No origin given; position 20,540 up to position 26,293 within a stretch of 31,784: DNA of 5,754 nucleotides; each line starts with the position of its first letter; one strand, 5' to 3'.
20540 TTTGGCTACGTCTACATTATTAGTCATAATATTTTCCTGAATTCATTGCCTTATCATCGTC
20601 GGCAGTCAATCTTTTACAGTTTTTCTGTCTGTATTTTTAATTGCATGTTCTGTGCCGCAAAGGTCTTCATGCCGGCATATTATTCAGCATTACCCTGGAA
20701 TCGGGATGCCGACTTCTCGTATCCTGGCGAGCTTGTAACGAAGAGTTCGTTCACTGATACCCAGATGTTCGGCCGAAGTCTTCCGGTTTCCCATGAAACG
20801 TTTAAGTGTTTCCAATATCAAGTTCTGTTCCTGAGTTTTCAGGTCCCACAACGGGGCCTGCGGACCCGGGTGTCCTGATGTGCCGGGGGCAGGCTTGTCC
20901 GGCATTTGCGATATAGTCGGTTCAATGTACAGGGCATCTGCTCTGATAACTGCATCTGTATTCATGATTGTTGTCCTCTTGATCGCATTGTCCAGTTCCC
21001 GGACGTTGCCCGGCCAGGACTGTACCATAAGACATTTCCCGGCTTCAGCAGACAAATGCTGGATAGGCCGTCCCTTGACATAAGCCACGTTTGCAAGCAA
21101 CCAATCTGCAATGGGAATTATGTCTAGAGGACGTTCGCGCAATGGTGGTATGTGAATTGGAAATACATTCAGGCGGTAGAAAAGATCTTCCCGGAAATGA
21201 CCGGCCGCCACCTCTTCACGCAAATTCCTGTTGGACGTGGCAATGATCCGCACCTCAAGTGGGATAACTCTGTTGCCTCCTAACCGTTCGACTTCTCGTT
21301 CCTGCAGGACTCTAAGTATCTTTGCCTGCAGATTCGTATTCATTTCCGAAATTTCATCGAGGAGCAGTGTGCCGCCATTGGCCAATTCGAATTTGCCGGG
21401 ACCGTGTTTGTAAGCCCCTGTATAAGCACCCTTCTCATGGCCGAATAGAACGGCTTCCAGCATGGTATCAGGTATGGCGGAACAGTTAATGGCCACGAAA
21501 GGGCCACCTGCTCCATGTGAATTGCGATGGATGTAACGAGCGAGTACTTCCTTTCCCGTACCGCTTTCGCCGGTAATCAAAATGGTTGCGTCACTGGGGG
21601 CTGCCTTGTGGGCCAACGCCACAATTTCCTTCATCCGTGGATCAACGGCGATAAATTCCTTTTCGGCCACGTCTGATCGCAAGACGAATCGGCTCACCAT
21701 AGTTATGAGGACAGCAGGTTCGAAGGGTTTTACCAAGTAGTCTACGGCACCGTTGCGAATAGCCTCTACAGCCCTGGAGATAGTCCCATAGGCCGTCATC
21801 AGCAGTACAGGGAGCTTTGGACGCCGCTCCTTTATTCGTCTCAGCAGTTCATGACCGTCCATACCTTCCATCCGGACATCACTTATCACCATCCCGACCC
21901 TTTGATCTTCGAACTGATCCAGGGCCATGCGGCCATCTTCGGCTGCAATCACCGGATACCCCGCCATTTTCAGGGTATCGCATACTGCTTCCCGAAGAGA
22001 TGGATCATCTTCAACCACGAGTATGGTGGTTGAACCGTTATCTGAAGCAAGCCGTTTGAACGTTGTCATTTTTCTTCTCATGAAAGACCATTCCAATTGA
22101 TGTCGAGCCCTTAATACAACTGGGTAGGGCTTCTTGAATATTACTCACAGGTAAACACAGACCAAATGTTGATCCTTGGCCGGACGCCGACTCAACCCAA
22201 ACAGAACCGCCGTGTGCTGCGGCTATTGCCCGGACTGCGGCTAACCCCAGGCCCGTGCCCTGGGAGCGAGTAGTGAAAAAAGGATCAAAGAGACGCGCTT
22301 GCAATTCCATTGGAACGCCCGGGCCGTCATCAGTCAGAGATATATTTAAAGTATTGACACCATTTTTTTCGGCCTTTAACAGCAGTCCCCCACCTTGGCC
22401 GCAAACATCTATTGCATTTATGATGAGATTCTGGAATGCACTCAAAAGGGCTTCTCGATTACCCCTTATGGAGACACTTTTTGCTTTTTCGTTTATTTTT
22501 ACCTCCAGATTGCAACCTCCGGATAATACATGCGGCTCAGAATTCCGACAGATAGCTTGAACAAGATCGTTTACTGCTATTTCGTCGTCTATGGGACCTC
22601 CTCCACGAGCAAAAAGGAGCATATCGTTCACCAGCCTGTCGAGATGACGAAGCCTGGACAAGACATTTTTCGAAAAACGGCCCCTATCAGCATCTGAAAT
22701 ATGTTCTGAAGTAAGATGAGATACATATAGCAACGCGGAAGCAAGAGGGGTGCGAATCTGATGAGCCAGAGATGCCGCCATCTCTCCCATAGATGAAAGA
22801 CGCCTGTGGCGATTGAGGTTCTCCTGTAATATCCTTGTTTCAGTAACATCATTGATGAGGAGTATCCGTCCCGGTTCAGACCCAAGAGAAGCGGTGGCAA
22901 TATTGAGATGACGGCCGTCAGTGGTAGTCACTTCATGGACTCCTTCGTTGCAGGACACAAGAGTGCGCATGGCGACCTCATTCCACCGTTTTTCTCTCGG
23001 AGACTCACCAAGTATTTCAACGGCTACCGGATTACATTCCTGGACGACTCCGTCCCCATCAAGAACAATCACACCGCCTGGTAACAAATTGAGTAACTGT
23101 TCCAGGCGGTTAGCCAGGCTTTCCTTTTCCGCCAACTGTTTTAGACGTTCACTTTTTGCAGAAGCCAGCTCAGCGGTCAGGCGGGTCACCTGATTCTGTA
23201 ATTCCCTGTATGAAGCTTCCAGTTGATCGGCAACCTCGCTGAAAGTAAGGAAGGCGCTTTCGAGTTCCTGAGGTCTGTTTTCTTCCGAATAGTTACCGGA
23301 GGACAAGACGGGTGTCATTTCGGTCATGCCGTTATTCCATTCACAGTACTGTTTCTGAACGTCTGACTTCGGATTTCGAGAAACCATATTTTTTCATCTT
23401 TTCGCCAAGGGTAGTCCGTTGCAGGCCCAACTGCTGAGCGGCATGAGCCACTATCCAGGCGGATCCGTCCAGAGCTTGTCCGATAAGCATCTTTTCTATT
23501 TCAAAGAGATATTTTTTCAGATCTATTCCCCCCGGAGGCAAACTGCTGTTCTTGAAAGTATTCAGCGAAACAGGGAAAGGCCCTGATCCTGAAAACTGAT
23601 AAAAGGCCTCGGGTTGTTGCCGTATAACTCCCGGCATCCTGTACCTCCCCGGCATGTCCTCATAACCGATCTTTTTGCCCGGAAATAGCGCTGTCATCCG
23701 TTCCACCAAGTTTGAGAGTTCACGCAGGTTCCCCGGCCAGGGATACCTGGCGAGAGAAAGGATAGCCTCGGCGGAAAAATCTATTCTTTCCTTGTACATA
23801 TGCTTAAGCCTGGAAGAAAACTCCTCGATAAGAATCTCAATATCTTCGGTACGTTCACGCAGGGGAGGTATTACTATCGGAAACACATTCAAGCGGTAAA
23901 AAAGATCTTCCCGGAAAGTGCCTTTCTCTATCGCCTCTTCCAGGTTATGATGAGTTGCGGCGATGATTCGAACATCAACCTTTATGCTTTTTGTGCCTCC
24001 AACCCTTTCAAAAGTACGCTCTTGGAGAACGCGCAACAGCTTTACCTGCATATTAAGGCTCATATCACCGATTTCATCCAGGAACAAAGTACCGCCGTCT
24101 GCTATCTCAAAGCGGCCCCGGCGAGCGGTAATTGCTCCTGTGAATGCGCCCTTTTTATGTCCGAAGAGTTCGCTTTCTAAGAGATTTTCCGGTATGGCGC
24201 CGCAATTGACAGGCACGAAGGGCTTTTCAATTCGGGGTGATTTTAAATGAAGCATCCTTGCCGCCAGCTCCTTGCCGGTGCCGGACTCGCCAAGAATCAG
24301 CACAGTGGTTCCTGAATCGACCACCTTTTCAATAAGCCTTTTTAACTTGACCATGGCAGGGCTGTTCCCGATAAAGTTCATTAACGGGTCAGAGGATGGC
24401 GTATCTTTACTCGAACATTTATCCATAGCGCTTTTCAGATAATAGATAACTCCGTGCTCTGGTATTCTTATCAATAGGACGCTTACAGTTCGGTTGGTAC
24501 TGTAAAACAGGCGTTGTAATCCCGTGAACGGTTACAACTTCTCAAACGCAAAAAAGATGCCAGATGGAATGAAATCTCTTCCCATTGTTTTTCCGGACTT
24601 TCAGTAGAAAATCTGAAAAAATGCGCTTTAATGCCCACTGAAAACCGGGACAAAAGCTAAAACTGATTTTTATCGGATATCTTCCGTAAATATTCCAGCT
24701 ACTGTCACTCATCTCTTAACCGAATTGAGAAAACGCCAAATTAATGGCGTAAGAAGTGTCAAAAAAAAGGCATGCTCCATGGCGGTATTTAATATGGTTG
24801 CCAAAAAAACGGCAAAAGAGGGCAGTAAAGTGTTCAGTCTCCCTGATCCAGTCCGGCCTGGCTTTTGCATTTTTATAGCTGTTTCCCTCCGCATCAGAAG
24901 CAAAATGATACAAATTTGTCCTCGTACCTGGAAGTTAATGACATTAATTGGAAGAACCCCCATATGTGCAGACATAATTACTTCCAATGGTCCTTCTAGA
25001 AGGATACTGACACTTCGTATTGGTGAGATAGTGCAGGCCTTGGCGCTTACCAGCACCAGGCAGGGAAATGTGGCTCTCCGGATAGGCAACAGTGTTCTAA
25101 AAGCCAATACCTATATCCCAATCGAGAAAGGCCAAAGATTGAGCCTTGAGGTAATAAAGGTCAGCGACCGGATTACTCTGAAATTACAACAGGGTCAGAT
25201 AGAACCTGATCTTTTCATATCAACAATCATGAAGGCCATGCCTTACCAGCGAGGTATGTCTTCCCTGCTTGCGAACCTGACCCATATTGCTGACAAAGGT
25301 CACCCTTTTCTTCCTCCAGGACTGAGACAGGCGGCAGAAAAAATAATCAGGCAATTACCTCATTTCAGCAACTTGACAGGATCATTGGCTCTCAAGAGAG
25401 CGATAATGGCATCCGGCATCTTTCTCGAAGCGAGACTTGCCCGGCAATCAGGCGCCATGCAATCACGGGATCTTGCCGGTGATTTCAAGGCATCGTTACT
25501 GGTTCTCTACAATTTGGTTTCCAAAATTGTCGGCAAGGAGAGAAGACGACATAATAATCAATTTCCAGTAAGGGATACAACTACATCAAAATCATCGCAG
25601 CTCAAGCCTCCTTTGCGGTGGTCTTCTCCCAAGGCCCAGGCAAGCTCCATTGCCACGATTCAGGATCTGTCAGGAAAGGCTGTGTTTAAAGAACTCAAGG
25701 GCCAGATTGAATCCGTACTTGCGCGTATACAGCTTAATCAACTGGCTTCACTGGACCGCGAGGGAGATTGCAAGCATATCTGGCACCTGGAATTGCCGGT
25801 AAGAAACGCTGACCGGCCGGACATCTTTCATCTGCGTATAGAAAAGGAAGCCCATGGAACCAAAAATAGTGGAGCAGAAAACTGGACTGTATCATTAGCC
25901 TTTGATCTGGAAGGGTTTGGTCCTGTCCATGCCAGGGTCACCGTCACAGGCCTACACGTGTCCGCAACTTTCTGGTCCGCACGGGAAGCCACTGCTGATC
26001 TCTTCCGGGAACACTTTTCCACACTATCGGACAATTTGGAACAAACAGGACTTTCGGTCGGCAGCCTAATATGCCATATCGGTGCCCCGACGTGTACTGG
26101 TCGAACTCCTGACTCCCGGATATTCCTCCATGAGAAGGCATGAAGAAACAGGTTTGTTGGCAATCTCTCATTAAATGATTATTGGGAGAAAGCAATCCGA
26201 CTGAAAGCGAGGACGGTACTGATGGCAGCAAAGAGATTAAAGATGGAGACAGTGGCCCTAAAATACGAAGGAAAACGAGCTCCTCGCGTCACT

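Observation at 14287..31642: Gammaproteobacterial-type flagellar core joined to a deltaproteobacterial-type chemotaxis system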

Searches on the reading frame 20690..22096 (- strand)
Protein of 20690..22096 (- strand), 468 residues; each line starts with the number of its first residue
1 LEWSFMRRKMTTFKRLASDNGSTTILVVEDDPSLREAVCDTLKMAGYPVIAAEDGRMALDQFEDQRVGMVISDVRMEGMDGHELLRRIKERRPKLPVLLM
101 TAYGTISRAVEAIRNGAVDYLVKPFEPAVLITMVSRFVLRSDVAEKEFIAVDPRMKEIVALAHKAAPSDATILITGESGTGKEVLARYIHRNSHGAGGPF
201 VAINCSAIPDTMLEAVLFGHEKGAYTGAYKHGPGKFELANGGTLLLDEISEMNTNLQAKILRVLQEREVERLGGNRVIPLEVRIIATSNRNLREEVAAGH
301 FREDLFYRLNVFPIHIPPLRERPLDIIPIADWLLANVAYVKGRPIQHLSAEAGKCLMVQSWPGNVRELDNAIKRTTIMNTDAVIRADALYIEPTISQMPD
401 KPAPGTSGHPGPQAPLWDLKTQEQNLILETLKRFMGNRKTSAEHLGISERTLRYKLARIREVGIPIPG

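Call 5: search_protein_families(library=pfam, proteins=[window:20690-22096:-])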
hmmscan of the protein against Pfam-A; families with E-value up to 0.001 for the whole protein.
window:20690-22096:- (468 aa): 13 families
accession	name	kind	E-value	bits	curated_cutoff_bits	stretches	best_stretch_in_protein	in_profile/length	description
PF00158.32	Sigma54_activat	-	1.2e-67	227.3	20.2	1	150-315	3-168/168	Sigma-54 interaction domain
PF00072.30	Response_reg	-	4.1e-30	104.7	30.2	1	25-134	1-110/111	Response regulator receiver domain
PF14532.12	Sigma54_activ_2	-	1.1e-20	74.8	25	1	158-319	10-138/138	Sigma-54 interaction domain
PF25601.1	AAA_lid_14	-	1.9e-16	60.1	27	1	320-390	1-71/87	AAA+ ATPase lid domain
PF02954.25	HTH_8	-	8.2e-10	38.7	22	1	421-458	4-41/42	Bacterial regulatory protein, Fis family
PF07728.20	AAA_5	-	5.3e-09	36.6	22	1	172-292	2-125/139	AAA domain (dynein-related subfamily)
PF07724.20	AAA_2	-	9.2e-05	23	27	1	170-296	4-131/166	AAA domain (Cdc48 subfamily)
PF01078.27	Mg_chelatase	-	0.00024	21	20.3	0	227-289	93-157/207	Magnesium chelatase, subunit ChlI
PF06490.17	FleQ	-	0.00032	21.4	22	1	24-106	1-81/108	Flagellar regulatory protein FleQ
PF13191.12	AAA_16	-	0.00038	21.4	32.6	0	160-208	14-63/167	AAA ATPase domain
PF13556.12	HTH_30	-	0.00044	20.4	27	1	429-462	3-39/59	PucR C-terminal helix-turn-helix domain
PF00493.29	MCM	-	0.00044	19.9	23.3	0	168-270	56-151/224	MCM P-loop domain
PF23198.2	PDE8A_N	-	0.00085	19.7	29.6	0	24-94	12-83/147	PDE8A-like, N-terminal domain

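Call 7: search_protein_families(library=ncbifam, proteins=[window:20690-22096:-])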
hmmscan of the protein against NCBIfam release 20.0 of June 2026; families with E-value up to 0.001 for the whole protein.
window:20690-22096:- (468 aa): 113 families (the best 25 are shown)
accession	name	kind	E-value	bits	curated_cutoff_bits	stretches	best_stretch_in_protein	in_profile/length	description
NF008469.0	PRK11361.1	equivalog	1.1e-124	416.7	714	1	23-457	5-452/461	acetoacetate metabolism transcriptional regulator AtoC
NF050807.1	TransRegFlbDCaul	equivalog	3.4e-122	408.6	750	1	46-467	24-446/454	sigma-54-dependent transcriptional regulator FlbD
TIGR01818.1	ntrC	equivalog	7.8e-112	374.4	558.6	1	25-397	1-385/463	nitrogen regulation protein NR(I)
TIGR02915.1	PEP_resp_reg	equivalog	5.4e-103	345.2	502.6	1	25-456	1-439/445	PEP-CTERM-box response regulator transcription factor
NF007689.0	PRK10365.1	equivalog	2.6e-101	339.6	760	1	23-458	6-441/441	sigma-54-dependent response regulator transcription factor ZraR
NF011695.0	PRK15115.1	equivalog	1.8e-100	336.8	763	1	22-389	6-377/445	two-component system response regulator GlrR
NF051870.1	NAssimRespRegNtrX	equivalog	4.2e-99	332.5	600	1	24-457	3-448/452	nitrogen assimilation response regulator NtrX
TIGR01817.1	nifA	equivalog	1.5e-98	330.9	528.85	1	145-393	195-442/534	nif-specific transcriptional activator NifA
NF049963.1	RespRegFlgRCampy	domain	2.1e-97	326.7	750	1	25-394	3-382/429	fla regulon two-component system response regulator FlgR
NF041946.1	LuxO_transreg_Vib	equivalog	1.8e-96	323.8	800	1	42-390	16-377/463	quorum-sensing sigma-54 dependent transcriptional regulator LuxO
NF041552.1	TF_PrdR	equivalog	9.8e-92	308.1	795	1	152-457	273-574/577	sigma-54 dependent transcriptional regulator PrdR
NF008176.1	PRK10923.1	equivalog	3.1e-91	306.3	620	1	24-403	5-395/469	nitrogen regulation protein NR(I)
NF003451.0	PRK05022.1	equivalog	5.2e-87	292.7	476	1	142-453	186-502/512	nitric oxide reductase transcriptional regulator NorR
NF038308.1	RNA_repair_RtcR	equivalog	9.4e-84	282.1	650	1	149-452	183-504/530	RNA repair transcriptional activator RtcR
TIGR02329.1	propionate_PrpR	equivalog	8.8e-81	272.1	499.2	1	16-456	158-524/526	propionate catabolism operon regulatory protein PrpR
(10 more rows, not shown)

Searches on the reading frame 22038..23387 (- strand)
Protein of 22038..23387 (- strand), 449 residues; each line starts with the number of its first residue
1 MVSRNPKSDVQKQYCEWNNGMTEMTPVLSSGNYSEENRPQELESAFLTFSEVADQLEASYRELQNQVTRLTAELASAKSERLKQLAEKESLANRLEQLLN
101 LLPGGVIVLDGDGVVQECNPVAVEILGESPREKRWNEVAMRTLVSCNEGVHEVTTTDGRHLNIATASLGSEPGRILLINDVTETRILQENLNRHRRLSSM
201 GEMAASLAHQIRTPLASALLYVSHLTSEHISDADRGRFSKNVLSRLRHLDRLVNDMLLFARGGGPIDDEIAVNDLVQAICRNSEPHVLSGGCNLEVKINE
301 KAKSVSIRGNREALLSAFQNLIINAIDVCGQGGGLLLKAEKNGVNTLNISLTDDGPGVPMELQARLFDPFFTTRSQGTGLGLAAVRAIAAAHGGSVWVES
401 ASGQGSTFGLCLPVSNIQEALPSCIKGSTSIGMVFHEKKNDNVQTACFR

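Call 5: search_protein_families(library=pfam, proteins=[window:22038-23387:-])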
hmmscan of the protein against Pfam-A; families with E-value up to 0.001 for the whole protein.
window:22038-23387:- (449 aa): 4 families
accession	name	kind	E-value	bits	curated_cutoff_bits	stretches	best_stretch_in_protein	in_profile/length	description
PF02518.31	HATPase_c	-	1e-23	84.3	26.4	1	310-415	2-110/111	Histidine kinase-, DNA gyrase B-, and HSP90-like ATPase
PF00512.31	HisKA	-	1.3e-12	48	26.9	1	200-262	2-63/66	His Kinase A (phospho-acceptor) domain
PF13188.13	PAS_8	-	6e-06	26.4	21.8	1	93-133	1-41/65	PAS domain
PF00989.32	PAS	-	3.5e-05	24.2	22.6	1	94-130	2-38/113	PAS fold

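Call 7: search_protein_families(library=ncbifam, proteins=[window:22038-23387:-])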
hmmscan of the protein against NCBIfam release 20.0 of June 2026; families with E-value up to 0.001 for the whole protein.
window:22038-23387:- (449 aa): 74 families (the best 25 are shown)
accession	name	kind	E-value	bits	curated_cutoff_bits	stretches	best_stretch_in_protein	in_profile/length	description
NF008468.0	PRK11360.1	equivalog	1.8e-56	191.8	646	1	57-417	232-611/616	two-component system sensor histidine kinase AtoS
NF007688.0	PRK10364.1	equivalog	7e-41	140.4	479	1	184-416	224-453/460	two-component system sensor histidine kinase ZraS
TIGR02966.1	phoR_proteo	equivalog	3.9e-35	121.4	334.2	1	90-409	3-330/333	phosphate regulon sensor histidine kinase PhoR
NF046044.1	PnpS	equivalog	2.6e-34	118.9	400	1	59-413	21-390/390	two-component system histidine kinase PnpS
NF010411.0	PRK13837.1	equivalog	2.3e-31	108.6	647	1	146-425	400-686/828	two-component system VirA-like sensor kinase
NF033092.0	HK_WalK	equivalog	1.8e-28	99.5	725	1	171-414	352-594/594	cell wall metabolism sensor histidine kinase WalK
NF008312.0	PRK11100.1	equivalog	2.3e-28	99.3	356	1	205-414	261-474/477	two-component system sensor histidine kinase CreC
NF006800.0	PRK09303.1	equivalog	7.2e-28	97.6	342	1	185-418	136-381/383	histidine kinase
NF052574.1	HisKinEspCMyxo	equivalog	1.4e-27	96.2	1200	1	179-422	396-645/785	serine histidine kinase EspC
NF041735.1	hist_kin_RppB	equivalog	1.5e-27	96.5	400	1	203-413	219-438/438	two-component system sensor histidine kinase RppB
NF053867.1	SprKinKinDBac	equivalog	8.8e-26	90.4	775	1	190-416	276-499/500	sporulation kinase KinD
NF041777.1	sens_FixL_Rhizob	equivalog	4.6e-25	88.2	850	2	317-416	382-483/485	sensor protein FixL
TIGR02916.1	PEP_his_kin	equivalog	6e-25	87.9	300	1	187-413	462-679/679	XrtA/PEP-CTERM system histidine kinase PrsK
TIGR01386.1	cztS_silS_copS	subfamily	4e-24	85.4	292.55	1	203-412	244-456/457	heavy metal sensor histidine kinase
NF052573.1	HisKinEspAMyxo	equivalog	4.4e-23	81.2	1400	1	173-421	357-618/755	serine histidine kinase EspA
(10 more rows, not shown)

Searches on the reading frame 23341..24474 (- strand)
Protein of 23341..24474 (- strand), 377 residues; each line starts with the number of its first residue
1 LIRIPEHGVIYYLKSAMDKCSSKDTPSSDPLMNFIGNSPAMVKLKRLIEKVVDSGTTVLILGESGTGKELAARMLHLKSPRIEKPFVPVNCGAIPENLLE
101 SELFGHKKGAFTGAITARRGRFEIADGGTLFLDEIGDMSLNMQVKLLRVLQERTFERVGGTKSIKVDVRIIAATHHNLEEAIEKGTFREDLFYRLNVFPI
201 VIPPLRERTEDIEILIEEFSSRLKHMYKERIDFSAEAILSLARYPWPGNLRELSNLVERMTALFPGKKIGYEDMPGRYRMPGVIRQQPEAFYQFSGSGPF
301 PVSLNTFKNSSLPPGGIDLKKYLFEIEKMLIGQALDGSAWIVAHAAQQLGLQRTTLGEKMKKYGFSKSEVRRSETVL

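Call 5: search_protein_families(library=pfam, proteins=[window:23341-24474:-])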
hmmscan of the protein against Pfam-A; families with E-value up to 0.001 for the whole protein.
window:23341-24474:- (377 aa): 6 families
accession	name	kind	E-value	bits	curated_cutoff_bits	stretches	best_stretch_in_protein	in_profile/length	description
PF00158.32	Sigma54_activat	-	3.6e-75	251.7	20.2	1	35-200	2-167/168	Sigma-54 interaction domain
PF14532.12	Sigma54_activ_2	-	3.2e-22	79.7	25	1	35-205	1-138/138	Sigma-54 interaction domain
PF25601.1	AAA_lid_14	-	9.2e-21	73.9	27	1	206-279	1-75/87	AAA+ ATPase lid domain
PF02954.25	HTH_8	-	1.6e-12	47.4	22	1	325-363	4-42/42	Bacterial regulatory protein, Fis family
PF07728.20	AAA_5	-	1.1e-07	32.4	22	1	58-176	2-123/139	AAA domain (dynein-related subfamily)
PF18024.7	HTH_50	-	2.6e-05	24.3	27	1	317-365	2-49/50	Helix-turn-helix domain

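Call 7: search_protein_families(library=ncbifam, proteins=[window:23341-24474:-])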
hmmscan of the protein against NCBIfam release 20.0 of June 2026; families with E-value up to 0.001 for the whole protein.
window:23341-24474:- (377 aa): 27 families (the best 25 are shown)
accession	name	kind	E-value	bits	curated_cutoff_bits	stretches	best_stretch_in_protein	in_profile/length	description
TIGR01817.1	nifA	equivalog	2.9e-111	372.8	528.85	1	27-364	191-528/534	nif-specific transcriptional activator NifA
TIGR01818.1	ntrC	equivalog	2.3e-108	362.9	558.6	1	21-362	123-462/463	nitrogen regulation protein NR(I)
NF008469.0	PRK11361.1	equivalog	1.6e-101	340.3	714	1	34-368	145-459/461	acetoacetate metabolism transcriptional regulator AtoC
NF041552.1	TF_PrdR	equivalog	2.1e-100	336.7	795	1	11-277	252-513/577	sigma-54 dependent transcriptional regulator PrdR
NF003451.0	PRK05022.1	equivalog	1.2e-98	331.1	476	1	30-365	188-510/512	nitric oxide reductase transcriptional regulator NorR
TIGR02915.1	PEP_resp_reg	equivalog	4.9e-98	328.9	502.6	1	28-274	135-382/445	PEP-CTERM-box response regulator transcription factor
NF038308.1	RNA_repair_RtcR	equivalog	2.5e-94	317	650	1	34-364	182-517/530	RNA repair transcriptional activator RtcR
NF050807.1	TransRegFlbDCaul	equivalog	2.5e-92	310.1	750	1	32-365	118-440/454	sigma-54-dependent transcriptional regulator FlbD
NF008176.1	PRK10923.1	equivalog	9.5e-90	301.4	620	1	19-365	125-468/469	nitrogen regulation protein NR(I)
NF011958.0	PRK15429.1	equivalog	2.8e-87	293.9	830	1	33-266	380-614/692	formate hydrogenlyase transcriptional activator FlhA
TIGR02329.1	propionate_PrpR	equivalog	8.5e-87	291.9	499.2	1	31-263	211-449/526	propionate catabolism operon regulatory protein PrpR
NF007689.0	PRK10365.1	equivalog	3.7e-85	286.3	760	1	26-275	132-383/441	sigma-54-dependent response regulator transcription factor ZraR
NF049963.1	RespRegFlgRCampy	domain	7.2e-84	282.1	750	1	18-274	121-377/429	fla regulon two-component system response regulator FlgR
NF041946.1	LuxO_transreg_Vib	equivalog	2.5e-83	280.4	800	1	24-363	125-460/463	quorum-sensing sigma-54 dependent transcriptional regulator LuxO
NF041906.1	V4R_TF_MobR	exception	3.6e-83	279.9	999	1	22-263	222-464/544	phenol degradation transcriptional regulator MobR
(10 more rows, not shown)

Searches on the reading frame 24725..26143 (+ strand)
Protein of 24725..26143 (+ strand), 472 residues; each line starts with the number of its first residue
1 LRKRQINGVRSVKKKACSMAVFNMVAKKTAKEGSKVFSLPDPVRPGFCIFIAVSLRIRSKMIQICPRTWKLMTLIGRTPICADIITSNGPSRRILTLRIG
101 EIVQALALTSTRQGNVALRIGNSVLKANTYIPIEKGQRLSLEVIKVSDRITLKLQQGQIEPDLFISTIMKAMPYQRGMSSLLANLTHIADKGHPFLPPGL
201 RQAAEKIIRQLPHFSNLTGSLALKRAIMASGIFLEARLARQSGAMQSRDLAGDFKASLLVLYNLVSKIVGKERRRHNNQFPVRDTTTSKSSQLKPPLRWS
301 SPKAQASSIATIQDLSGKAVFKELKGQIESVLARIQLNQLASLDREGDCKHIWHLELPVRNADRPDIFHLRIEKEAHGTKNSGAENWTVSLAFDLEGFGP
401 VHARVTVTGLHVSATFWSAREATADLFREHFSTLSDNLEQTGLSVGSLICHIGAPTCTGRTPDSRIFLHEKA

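Call 5: search_protein_families(library=pfam, proteins=[window:24725-26143:+])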
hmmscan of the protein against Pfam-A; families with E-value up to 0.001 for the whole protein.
window:24725-26143:+ (472 aa): 1 family
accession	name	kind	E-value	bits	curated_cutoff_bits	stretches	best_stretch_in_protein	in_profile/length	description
PF02120.21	Flg_hook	-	7.6e-15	54.9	29.8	1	379-454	5-80/85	Flagellar hook-length control protein FliK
